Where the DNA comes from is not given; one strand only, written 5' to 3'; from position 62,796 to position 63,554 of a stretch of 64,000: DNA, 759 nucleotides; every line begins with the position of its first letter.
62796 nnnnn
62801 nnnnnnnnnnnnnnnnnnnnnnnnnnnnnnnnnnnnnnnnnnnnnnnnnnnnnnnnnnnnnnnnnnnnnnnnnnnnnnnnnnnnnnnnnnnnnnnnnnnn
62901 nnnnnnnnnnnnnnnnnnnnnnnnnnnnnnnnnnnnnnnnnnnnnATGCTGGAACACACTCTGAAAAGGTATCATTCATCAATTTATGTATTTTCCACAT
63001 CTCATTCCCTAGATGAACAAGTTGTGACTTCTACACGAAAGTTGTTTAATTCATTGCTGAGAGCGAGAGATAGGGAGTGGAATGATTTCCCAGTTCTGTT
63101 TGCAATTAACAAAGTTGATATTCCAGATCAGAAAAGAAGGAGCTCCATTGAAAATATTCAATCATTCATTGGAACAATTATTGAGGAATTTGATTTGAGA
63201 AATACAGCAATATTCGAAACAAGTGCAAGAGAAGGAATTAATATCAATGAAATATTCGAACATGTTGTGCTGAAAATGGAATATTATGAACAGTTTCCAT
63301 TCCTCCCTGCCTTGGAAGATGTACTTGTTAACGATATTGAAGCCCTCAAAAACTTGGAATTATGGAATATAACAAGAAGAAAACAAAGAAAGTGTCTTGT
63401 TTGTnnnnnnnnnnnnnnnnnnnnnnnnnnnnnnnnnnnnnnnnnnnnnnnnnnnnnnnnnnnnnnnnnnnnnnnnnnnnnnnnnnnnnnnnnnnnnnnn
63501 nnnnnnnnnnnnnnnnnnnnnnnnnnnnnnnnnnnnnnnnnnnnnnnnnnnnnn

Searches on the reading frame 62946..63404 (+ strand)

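Call 44: search_protein_families(library=pfam, max_evalue=0.01, proteins=[window:62946-63404:+])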
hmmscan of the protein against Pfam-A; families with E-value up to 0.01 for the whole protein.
window:62946-63404:+ (153 aa): 3 families
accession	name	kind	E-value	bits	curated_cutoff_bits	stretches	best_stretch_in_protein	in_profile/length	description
PF00009.33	GTP_EFTU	-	0.00014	22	26.5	1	46-110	120-185/188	Elongation factor Tu GTP binding domain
PF00025.27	Arf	-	0.0018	18.2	22.3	1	21-108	91-171/174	ADP-ribosylation factor family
PF00071.28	Ras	-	0.0022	18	21.6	1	27-111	87-160/162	Ras family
